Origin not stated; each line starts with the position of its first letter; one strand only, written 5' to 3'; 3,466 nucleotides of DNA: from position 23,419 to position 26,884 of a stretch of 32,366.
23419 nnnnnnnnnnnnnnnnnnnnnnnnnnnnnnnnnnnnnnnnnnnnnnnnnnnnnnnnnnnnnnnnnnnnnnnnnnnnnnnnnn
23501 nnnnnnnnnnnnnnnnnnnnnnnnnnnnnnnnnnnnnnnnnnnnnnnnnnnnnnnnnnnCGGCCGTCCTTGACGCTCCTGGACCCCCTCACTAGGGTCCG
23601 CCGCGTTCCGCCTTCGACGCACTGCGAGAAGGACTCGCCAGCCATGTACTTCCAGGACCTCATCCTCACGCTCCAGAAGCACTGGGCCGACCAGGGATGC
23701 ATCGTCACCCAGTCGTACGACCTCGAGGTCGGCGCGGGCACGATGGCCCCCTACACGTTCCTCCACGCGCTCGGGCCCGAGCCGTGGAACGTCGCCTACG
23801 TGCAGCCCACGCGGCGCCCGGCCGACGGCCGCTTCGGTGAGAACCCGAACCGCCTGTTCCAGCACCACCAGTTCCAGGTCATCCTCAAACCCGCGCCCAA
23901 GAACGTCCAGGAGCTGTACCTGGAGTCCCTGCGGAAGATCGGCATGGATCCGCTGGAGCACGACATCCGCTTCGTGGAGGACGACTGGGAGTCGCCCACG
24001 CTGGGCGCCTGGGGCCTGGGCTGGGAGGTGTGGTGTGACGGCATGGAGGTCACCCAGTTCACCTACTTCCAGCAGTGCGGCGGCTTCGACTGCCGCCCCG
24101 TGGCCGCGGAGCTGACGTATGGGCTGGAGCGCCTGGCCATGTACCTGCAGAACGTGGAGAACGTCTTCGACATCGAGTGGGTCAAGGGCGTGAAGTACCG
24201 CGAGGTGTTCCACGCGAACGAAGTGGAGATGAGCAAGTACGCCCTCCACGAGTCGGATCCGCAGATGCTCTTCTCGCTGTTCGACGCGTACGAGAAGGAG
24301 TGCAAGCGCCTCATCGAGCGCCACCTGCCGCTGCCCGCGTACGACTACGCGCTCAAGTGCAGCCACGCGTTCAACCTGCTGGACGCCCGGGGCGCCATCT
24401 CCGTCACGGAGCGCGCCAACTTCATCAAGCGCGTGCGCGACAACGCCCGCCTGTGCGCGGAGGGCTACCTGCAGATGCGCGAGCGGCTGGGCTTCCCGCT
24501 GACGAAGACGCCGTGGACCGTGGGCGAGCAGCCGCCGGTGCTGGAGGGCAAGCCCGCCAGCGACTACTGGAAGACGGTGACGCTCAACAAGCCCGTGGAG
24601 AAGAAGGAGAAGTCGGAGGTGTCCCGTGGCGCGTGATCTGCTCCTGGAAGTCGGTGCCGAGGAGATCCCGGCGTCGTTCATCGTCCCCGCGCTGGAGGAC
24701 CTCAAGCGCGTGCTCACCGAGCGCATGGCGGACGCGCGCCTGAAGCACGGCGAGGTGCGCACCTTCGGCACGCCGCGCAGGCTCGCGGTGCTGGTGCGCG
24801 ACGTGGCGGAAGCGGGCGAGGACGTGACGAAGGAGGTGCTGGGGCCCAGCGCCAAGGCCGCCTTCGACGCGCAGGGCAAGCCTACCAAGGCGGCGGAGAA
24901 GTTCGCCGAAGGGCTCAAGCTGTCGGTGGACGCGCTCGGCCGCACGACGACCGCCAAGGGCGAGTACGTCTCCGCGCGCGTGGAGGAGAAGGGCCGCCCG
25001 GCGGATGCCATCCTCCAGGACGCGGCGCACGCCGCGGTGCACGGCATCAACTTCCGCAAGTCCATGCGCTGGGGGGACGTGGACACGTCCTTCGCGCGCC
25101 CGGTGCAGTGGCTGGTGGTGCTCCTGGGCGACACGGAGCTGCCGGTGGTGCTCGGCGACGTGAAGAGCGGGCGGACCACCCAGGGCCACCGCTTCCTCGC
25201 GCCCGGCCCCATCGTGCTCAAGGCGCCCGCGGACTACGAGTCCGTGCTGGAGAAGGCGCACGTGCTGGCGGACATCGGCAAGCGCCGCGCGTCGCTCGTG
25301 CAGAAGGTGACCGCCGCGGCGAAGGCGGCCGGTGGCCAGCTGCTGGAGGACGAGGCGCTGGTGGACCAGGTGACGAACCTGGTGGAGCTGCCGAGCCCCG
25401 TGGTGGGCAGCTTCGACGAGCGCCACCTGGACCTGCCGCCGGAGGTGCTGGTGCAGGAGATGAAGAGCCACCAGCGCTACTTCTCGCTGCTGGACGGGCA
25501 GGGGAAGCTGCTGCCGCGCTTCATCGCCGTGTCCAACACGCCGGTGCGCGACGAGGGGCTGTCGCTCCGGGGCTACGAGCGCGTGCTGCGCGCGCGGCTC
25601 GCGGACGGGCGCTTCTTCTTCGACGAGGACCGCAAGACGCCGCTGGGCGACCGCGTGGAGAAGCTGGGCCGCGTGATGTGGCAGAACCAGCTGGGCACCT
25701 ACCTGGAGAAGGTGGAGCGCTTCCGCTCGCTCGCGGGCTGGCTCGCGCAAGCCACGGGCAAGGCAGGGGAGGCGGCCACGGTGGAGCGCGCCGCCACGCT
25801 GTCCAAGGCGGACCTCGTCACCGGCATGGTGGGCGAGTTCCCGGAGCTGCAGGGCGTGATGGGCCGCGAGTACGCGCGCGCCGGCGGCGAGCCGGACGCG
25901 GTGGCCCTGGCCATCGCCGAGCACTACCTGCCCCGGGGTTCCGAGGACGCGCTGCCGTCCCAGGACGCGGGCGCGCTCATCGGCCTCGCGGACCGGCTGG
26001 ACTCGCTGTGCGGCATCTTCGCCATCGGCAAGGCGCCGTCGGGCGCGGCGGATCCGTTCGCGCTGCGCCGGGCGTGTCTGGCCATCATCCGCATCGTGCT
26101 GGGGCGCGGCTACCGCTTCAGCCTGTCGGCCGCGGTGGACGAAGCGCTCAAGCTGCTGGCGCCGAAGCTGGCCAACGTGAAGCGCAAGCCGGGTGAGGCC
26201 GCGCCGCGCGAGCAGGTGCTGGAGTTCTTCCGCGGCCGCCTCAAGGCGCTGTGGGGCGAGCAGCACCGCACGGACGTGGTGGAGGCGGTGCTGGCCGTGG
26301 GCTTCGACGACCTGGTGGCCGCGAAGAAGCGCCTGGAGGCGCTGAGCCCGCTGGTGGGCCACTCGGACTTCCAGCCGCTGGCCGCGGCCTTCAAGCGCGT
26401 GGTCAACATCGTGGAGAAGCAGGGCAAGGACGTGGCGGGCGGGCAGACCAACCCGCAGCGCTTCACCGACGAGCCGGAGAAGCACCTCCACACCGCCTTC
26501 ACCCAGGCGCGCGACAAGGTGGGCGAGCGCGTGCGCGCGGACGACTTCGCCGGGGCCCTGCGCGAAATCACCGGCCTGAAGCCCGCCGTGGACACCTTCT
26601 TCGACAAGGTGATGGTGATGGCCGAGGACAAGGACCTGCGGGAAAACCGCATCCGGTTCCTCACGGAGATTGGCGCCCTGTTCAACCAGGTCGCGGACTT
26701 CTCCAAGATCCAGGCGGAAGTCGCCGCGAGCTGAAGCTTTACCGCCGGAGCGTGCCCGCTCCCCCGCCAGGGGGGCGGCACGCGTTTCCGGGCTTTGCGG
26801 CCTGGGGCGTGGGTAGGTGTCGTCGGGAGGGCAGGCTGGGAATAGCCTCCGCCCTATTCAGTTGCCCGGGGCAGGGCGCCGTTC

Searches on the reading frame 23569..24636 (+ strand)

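Call 66: search_protein_families(library=pfam, proteins=[window:23569-24636:+], max_evalue=0.00001)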
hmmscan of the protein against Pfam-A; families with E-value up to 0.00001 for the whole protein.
window:23569-24636:+ (355 aa): 1 family
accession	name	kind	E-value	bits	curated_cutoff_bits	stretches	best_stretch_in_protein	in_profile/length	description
PF02091.20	tRNA-synt_2e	-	2.2e-147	490.1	27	1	28-305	1-278/278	Glycyl-tRNA synthetase alpha subunit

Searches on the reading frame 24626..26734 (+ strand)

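Call 66: search_protein_families(library=pfam, proteins=[window:24626-26734:+], max_evalue=0.00001)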
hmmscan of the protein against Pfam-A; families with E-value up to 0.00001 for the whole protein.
window:24626-26734:+ (702 aa): 2 families
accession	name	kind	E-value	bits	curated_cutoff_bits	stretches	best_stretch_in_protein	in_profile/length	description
PF02092.22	tRNA_synt_2f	-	7e-200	665.9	29.2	1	5-557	1-536/536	Glycyl-tRNA synthetase beta subunit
PF05746.21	DALR_1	-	1.1e-06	29.2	22.3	1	587-688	3-104/117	DALR anticodon binding domain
